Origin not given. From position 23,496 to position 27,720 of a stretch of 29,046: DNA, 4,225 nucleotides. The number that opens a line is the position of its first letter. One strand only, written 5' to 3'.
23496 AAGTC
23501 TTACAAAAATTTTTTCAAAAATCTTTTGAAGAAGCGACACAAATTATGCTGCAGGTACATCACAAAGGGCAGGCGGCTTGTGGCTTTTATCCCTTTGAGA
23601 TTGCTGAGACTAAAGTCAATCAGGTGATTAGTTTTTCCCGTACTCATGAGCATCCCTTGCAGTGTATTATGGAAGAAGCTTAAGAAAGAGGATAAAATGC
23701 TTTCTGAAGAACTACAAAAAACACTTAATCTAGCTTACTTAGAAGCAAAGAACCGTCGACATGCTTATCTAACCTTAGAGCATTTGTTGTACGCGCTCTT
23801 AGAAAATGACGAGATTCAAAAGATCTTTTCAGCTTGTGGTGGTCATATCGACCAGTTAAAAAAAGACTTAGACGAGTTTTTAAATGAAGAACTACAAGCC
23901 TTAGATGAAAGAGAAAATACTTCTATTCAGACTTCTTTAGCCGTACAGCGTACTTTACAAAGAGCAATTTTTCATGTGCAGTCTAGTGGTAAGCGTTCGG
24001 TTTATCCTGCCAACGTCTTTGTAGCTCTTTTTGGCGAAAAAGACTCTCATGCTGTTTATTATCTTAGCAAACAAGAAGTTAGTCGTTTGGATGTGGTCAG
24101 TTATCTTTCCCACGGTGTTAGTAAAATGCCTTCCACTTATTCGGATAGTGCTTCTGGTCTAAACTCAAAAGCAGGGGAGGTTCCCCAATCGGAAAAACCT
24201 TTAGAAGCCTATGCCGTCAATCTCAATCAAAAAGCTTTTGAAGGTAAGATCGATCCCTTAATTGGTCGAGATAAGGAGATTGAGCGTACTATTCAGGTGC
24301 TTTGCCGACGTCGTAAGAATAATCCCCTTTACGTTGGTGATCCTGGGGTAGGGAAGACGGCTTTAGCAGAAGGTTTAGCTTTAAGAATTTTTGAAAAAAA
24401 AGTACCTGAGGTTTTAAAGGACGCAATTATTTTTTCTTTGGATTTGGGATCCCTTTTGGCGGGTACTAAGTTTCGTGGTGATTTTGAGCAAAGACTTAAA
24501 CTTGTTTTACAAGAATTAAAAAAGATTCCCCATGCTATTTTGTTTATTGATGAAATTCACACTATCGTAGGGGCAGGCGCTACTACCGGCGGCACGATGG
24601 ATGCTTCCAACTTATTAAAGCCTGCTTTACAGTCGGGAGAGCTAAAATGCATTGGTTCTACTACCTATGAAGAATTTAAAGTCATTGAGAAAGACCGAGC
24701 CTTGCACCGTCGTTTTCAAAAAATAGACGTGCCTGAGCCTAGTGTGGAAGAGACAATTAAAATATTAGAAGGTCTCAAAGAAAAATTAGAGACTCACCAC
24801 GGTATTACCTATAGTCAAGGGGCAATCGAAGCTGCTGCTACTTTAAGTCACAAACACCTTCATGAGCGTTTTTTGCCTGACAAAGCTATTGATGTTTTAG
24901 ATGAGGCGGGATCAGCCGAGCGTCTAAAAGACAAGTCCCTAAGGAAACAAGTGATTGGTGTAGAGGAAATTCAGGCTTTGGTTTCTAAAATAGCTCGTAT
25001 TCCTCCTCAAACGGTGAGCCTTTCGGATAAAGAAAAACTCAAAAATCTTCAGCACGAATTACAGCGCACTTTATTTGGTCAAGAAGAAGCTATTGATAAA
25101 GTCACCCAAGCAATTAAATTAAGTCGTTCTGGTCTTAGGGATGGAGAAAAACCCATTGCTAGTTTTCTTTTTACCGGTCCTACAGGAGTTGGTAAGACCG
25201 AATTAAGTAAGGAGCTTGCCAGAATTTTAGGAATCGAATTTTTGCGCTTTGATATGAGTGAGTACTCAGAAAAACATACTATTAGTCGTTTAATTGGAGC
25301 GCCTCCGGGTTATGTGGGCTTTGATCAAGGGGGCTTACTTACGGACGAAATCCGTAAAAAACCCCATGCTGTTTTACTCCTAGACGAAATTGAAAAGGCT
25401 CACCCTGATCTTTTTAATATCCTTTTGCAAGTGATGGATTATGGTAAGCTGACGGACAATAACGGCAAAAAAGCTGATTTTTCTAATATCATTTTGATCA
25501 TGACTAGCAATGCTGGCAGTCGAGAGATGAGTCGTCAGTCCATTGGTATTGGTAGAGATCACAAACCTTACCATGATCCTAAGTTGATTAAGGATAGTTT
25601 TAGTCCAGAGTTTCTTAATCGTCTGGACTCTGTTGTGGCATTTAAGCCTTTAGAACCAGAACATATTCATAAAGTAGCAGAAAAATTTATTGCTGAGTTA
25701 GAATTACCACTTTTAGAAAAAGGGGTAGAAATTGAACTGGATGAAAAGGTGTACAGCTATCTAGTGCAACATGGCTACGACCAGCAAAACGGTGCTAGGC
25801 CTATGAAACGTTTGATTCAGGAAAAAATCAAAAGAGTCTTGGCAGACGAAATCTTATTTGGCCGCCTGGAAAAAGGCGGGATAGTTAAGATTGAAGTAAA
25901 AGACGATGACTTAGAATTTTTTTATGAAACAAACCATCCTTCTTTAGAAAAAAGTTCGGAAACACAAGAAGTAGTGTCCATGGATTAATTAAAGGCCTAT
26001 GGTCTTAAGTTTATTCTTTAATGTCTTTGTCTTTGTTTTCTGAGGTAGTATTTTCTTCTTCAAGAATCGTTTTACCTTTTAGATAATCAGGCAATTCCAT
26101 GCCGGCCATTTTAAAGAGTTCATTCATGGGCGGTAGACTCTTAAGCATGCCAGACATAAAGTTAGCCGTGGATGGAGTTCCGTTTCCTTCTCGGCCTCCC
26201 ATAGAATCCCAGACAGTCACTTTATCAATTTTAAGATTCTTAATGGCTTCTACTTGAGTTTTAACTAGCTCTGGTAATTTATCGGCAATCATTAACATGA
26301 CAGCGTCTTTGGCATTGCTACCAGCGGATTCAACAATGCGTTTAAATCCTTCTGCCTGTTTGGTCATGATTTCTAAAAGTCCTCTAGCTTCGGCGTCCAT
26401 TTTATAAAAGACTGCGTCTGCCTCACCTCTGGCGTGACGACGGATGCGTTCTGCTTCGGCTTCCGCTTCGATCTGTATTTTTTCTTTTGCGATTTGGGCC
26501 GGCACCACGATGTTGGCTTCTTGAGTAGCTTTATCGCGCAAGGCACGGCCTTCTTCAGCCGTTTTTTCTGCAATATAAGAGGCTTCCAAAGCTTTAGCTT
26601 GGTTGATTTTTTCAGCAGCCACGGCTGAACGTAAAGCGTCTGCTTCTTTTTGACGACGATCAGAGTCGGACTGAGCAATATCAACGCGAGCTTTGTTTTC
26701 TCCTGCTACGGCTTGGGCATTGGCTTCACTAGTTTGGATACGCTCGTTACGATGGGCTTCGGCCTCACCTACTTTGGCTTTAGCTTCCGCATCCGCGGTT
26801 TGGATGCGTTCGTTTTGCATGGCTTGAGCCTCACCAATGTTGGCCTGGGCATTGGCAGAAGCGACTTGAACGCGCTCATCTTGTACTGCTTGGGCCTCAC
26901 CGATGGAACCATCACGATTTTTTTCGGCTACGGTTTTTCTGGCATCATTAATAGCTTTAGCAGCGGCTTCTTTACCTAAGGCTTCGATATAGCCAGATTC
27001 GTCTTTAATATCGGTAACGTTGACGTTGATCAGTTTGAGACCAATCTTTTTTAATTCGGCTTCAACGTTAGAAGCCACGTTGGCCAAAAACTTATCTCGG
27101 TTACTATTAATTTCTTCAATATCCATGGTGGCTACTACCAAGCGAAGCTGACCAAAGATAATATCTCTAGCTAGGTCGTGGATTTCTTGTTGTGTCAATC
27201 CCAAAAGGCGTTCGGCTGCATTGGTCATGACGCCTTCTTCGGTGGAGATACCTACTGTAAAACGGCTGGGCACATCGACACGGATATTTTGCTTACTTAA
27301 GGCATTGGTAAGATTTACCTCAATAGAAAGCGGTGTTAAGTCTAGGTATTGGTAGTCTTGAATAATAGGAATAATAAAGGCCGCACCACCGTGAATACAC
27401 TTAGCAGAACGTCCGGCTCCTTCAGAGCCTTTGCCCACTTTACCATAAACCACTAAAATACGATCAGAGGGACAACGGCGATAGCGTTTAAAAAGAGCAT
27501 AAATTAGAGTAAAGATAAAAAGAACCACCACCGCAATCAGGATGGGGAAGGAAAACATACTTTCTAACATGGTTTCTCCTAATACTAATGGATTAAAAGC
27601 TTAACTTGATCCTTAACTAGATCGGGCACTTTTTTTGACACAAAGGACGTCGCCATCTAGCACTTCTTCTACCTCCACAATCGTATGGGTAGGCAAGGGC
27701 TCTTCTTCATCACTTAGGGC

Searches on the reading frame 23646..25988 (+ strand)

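Call 41: search_protein_families(library=pfam, proteins=[window:23646-25988:+], max_evalue=0.001)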
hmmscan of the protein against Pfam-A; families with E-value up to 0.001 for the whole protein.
window:23646-25988:+ (780 aa): 24 families
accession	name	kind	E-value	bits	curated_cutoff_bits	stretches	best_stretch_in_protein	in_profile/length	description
PF07724.20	AAA_2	-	1.1e-63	214.7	27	1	502-662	1-165/166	AAA domain (Cdc48 subfamily)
PF17871.7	AAA_lid_9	-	2.2e-26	92.2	22.8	1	366-469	1-101/104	AAA lid domain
PF00004.35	AAA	-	2.7e-25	89.7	21.2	2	228-359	2-125/131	ATPase family associated with various cellular activities (AAA)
PF10431.15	ClpB_D2-small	-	1.7e-22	79.7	21.9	1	669-749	1-81/81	C-terminal, D2-small domain, of ClpB protein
PF07728.20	AAA_5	-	4.2e-17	62.9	22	1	507-629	2-129/139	AAA domain (dynein-related subfamily)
PF02861.25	Clp_N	-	1.3e-11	44.9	20.7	1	30-79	1-52/53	Clp amino terminal domain, pathogenicity island component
PF13401.12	AAA_22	-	3.9e-10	40.6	27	1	508-605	9-111/130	AAA domain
PF13191.12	AAA_16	-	5.2e-08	34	32.6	1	204-251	1-51/167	AAA ATPase domain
PF00158.32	Sigma54_activat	-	6.2e-08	32.9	20.2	1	505-629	23-149/168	Sigma-54 interaction domain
PF05621.17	TniB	-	2.1e-07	31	22.4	1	252-364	76-186/189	Bacterial TniB protein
PF13173.12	AAA_14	-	1e-06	29.2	27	0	508-599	6-87/129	AAA domain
PF05496.18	RuvB_N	-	2.2e-06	28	27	0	478-531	11-60/159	Holliday junction DNA helicase RuvB P-loop domain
PF13238.12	AAA_18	-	7.3e-06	26.9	29.4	0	509-534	3-25/128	AAA domain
PF01078.27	Mg_chelatase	-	4.5e-05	23.4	20.3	0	506-544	24-61/207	Magnesium chelatase, subunit ChlI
PF12775.13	AAA_7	-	5.1e-05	23.3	25.8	0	220-304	29-109/181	P-loop containing dynein motor region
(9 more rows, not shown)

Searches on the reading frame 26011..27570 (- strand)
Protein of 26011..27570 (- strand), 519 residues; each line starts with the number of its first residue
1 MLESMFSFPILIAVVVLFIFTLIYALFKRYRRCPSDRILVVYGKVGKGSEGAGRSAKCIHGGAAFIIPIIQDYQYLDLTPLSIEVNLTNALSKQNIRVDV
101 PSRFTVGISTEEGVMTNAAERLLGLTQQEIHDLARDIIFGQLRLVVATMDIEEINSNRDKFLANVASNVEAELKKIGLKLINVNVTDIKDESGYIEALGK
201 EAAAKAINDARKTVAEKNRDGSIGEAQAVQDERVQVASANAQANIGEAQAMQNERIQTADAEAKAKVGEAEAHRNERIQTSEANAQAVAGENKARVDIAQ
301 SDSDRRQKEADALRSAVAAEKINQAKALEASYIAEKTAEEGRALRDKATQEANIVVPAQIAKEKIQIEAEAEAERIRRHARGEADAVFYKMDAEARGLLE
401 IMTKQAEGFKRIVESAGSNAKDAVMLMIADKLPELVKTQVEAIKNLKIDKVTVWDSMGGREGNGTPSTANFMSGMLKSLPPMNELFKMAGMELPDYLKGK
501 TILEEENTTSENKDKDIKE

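Call 41: search_protein_families(library=pfam, proteins=[window:26011-27570:-], max_evalue=0.001)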
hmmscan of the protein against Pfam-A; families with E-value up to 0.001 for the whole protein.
window:26011-27570:- (519 aa): 1 family
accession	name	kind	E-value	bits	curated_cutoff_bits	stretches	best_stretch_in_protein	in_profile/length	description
PF01145.31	Band_7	-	5e-29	102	23.6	1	37-218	7-175/176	SPFH domain / Band 7 family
